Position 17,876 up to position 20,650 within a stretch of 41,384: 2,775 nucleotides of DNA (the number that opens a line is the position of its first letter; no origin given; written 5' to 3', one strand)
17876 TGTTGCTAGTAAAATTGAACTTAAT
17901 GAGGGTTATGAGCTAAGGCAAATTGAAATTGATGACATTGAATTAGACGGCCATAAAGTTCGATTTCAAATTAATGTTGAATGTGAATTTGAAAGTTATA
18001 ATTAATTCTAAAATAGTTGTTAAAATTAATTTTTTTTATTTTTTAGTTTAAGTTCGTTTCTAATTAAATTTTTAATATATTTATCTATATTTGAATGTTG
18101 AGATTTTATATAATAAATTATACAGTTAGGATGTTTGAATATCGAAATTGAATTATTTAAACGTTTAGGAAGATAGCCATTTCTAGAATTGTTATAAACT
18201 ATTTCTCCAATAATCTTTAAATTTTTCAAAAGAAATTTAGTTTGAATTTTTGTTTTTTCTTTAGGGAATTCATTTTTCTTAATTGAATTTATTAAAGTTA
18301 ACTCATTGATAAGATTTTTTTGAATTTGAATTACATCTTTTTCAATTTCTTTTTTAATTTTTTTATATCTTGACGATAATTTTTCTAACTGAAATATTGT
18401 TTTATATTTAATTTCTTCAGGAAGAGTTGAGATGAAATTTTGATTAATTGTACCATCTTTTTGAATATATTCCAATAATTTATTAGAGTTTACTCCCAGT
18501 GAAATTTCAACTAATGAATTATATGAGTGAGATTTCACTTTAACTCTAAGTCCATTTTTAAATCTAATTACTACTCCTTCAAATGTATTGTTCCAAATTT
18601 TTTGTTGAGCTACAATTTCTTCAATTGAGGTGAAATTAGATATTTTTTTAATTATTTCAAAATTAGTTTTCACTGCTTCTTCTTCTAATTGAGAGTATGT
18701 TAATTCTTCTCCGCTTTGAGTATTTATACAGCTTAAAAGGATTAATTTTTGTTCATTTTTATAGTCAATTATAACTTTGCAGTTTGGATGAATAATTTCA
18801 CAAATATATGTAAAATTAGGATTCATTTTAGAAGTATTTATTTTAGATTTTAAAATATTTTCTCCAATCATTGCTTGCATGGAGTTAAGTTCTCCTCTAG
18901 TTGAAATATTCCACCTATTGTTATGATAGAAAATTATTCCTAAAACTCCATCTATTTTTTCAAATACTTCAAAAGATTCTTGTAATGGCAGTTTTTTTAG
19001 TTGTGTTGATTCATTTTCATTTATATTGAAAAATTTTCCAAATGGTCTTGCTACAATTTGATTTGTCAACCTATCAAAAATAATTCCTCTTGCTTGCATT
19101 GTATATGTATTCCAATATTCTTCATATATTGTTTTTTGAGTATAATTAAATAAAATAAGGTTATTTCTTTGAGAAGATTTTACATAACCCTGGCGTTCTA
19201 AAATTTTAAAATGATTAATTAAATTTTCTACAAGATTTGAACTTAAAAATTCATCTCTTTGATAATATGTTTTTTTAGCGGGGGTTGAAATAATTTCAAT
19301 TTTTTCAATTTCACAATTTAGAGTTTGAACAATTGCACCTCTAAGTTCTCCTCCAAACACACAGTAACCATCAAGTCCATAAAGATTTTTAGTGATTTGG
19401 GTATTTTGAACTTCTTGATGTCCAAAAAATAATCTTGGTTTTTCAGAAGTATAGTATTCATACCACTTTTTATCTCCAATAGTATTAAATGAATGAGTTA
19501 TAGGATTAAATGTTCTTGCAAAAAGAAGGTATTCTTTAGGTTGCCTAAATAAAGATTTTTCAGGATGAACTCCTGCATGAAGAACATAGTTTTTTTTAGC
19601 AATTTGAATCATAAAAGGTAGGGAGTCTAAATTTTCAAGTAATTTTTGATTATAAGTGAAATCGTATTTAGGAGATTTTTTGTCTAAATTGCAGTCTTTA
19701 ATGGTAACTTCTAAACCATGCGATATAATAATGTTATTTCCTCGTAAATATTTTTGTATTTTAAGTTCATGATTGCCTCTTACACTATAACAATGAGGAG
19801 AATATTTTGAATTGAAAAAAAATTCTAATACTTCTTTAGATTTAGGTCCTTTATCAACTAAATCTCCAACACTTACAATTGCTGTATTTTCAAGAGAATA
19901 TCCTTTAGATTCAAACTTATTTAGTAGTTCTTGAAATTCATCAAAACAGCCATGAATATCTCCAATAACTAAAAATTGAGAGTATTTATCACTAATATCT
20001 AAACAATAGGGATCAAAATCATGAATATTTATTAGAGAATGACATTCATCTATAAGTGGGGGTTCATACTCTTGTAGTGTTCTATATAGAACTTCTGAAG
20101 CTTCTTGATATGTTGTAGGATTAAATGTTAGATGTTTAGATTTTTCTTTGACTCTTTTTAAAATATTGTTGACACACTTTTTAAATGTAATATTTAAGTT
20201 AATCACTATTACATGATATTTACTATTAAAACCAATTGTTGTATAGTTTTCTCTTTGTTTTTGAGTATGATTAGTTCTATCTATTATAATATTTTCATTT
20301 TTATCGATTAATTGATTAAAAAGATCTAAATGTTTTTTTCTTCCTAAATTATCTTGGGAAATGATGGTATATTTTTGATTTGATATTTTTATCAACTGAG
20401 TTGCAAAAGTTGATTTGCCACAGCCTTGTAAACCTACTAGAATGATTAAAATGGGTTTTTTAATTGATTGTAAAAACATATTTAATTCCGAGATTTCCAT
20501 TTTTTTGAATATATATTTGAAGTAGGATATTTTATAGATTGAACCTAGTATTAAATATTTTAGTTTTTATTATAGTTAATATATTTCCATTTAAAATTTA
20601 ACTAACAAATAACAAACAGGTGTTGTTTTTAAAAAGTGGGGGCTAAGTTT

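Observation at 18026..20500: Pnkp-like kinase-phosphatase-ligase RNA repair enzyme in an archaeal backbone, with no Hen1 partner and an extra C-terminal tail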

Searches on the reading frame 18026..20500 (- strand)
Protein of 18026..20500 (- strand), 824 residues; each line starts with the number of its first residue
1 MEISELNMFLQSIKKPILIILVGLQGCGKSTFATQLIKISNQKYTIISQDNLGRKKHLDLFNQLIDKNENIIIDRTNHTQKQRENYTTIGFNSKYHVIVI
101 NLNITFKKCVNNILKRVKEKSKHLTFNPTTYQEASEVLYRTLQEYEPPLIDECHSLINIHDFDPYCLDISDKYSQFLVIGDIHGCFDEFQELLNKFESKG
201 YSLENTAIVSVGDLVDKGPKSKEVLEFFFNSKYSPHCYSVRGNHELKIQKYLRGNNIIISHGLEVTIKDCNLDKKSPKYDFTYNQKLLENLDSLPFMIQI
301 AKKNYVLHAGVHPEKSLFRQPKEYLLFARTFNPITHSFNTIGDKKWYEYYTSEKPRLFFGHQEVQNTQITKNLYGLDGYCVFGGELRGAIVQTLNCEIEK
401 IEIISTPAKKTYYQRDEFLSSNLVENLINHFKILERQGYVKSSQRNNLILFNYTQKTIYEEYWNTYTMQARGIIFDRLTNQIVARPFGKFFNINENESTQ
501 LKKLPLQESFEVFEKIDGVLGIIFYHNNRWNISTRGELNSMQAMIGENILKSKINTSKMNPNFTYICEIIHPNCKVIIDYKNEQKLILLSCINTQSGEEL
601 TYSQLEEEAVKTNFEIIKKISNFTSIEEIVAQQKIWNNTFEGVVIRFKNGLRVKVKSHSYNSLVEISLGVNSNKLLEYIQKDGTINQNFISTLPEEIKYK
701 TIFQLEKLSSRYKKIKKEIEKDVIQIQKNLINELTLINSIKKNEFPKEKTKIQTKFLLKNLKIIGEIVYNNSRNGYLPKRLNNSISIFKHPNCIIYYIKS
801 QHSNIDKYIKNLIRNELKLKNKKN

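Call 3: search_protein_families(library=pfam, proteins=[window:18026-20500:-], max_evalue=1)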
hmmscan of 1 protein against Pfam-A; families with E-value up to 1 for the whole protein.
window:18026-20500:- (824 aa): 18 families
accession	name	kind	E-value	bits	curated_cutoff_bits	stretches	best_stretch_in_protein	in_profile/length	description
PF09511.15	RNA_lig_T4_1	-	7.9e-25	88.5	28.3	1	469-660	1-227/227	RNA ligase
PF00149.33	Metallophos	-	2e-18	67.9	21.5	1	176-362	3-188/191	Calcineurin-like phosphoesterase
PF13671.12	AAA_33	-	1.4e-08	35.6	27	1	18-119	1-121/143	AAA domain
PF00910.28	RNA_helicase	-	3e-06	28.1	21.5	1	19-93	1-76/105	RNA helicase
PF09414.15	RNA_ligase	-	1.5e-05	25.6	27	1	509-654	2-169/171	RNA ligase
PF13173.12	AAA_14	-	0.00019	21.9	27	1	18-81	4-76/129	AAA domain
PF06414.18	Zeta_toxin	-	0.0046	16.8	22.3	1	10-51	11-53/199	Zeta toxin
PF19263.5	DUF5906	-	0.0078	17.3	27.6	1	21-64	1-48/114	Family of unknown function (DUF5906)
PF00004.35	AAA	-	0.025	15.5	21.2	1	19-68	1-42/131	ATPase family associated with various cellular activities (AAA)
PF13401.12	AAA_22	-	0.027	15.2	27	1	18-164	7-102/130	AAA domain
PF13238.12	AAA_18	-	0.029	15.2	29.4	1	19-74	1-78/128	AAA domain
PF07728.20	AAA_5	-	0.03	14.7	22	1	19-47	2-31/139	AAA domain (dynein-related subfamily)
PF03193.22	RsgA_GTPase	-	0.043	14.1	30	1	12-74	103-164/174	RsgA GTPase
PF00448.28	SRP54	-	0.073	13.1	22.7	1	18-51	3-39/196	SRP54-type protein, GTPase domain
PF00856.33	SET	-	0.094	13.6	22.4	1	511-603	43-103/105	SET domain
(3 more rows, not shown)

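Call 4: search_protein_families(library=ncbifam, proteins=[window:18026-20500:-], max_evalue=1)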
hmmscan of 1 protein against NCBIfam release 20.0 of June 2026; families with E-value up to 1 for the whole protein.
window:18026-20500:- (824 aa): 11 families
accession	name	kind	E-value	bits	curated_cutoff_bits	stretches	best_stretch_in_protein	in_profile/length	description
TIGR04075.1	bacter_Pnkp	equivalog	2.6e-35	121.9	750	1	13-420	5-425/851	polynucleotide kinase-phosphatase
NF010148.0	PRK13625.1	equivalog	1.2e-25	90.4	340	1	176-389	3-220/245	bis(5'-nucleosyl)-tetraphosphatase PrpE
NF001204.0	PRK00166.1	equivalog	1.5e-20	73.7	176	2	177-315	4-127/276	symmetrical bis(5'-nucleosyl)-tetraphosphatase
NF008516.0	PRK11439.1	equivalog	8.5e-13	48.8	326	1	172-389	15-215/218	protein-serine/threonine phosphatase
TIGR00668.1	apaH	equivalog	3.2e-11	43.2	222.85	1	178-317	5-129/279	bis(5'-nucleosyl)-tetraphosphatase (symmetrical) ApaH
NF007425.0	PRK09968.1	equivalog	3.4e-09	36.7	332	1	170-307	11-138/218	protein-serine/threonine phosphatase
TIGR01663.1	PNK-3'Pase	equivalog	3.1e-08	32.5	502.8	1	15-165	363-505/520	bifunctional polynucleotide phosphatase/kinase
NF005255.0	PRK06762.2-2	equivalog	0.00037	20.5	140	1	17-105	4-93/163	hypothetical protein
TIGR00959.1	ffh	equivalog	0.00075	18.4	473.2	1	12-55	95-141/428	signal recognition particle protein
NF006988.0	PRK09453.1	equivalog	0.013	15.3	117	1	176-221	3-44/183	phosphodiesterase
TIGR01313.1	therm_gnt_kin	subfamily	0.017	14.9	113.75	1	19-115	1-90/164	gluconokinase, GntK/IdnK-type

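Call 5: search_solved_structures(query=window:18026-20500:-, max_evalue=1, show_alignments=3)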
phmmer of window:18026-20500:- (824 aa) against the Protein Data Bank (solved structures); distinct sequences matched with E-value up to 1: 57.
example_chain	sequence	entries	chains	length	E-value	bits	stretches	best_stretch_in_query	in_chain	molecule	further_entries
4j6o_A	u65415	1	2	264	6.9e-19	70.7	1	170-414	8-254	Metallophosphoesterase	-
2qjc_A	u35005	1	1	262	3.3e-14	55.2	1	174-391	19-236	Diadenosine tetraphosphatase, putative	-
9d8a_A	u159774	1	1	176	1e-13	53.6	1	18-164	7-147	Rhizopus azygosporus Kinase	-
2c5u_A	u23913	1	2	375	2.2e-13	52.5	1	443-705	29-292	RNA LIGASE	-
9do4_B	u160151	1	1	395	2.3e-13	52.4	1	443-704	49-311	RNA ligase 1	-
5tt6_A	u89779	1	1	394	1.4e-12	49.9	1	442-704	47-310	T4 RNA ligase 1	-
9drz_A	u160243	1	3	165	1.3e-11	46.6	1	18-164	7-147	p-loop containing nucleoside triphosphatehydrolase protein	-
1g5b_A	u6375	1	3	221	4.5e-11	44.9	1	171-341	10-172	SERINE/THREONINE PROTEIN PHOSPHATASE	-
5hpe_A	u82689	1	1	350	2.3e-06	29.3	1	175-248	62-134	Serine/threonine-protein phosphatase 5,Hsp90 co-chaperone Cdc37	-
3h60_A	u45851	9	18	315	2.4e-06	29.2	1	175-248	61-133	Serine/threonine-protein phosphatase 5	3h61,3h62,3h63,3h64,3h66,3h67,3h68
1s95_A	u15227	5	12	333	2.5e-06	29.2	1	175-248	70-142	Serine/threonine protein phosphatase 5 | Serine/threonine-protein phosphatase 5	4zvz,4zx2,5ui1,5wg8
5jjt_A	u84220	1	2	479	3e-06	28.9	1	164-252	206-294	Serine/threonine-protein phosphatase 5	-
7obe_A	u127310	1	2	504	3.2e-06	28.8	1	164-252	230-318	Isoform 2 of Serine/threonine-protein phosphatase 5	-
1wao_1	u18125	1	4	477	4.4e-06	28.3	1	175-248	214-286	SERINE/THREONINE PROTEIN PHOSPHATASE 5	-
7zr5_P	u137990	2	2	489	4.6e-06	28.3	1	175-248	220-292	Serine/threonine-protein phosphatase 5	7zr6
1yj5_A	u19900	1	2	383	0.039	15.3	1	15-152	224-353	5' polynucleotide kinase-3' phosphatase catalytic domain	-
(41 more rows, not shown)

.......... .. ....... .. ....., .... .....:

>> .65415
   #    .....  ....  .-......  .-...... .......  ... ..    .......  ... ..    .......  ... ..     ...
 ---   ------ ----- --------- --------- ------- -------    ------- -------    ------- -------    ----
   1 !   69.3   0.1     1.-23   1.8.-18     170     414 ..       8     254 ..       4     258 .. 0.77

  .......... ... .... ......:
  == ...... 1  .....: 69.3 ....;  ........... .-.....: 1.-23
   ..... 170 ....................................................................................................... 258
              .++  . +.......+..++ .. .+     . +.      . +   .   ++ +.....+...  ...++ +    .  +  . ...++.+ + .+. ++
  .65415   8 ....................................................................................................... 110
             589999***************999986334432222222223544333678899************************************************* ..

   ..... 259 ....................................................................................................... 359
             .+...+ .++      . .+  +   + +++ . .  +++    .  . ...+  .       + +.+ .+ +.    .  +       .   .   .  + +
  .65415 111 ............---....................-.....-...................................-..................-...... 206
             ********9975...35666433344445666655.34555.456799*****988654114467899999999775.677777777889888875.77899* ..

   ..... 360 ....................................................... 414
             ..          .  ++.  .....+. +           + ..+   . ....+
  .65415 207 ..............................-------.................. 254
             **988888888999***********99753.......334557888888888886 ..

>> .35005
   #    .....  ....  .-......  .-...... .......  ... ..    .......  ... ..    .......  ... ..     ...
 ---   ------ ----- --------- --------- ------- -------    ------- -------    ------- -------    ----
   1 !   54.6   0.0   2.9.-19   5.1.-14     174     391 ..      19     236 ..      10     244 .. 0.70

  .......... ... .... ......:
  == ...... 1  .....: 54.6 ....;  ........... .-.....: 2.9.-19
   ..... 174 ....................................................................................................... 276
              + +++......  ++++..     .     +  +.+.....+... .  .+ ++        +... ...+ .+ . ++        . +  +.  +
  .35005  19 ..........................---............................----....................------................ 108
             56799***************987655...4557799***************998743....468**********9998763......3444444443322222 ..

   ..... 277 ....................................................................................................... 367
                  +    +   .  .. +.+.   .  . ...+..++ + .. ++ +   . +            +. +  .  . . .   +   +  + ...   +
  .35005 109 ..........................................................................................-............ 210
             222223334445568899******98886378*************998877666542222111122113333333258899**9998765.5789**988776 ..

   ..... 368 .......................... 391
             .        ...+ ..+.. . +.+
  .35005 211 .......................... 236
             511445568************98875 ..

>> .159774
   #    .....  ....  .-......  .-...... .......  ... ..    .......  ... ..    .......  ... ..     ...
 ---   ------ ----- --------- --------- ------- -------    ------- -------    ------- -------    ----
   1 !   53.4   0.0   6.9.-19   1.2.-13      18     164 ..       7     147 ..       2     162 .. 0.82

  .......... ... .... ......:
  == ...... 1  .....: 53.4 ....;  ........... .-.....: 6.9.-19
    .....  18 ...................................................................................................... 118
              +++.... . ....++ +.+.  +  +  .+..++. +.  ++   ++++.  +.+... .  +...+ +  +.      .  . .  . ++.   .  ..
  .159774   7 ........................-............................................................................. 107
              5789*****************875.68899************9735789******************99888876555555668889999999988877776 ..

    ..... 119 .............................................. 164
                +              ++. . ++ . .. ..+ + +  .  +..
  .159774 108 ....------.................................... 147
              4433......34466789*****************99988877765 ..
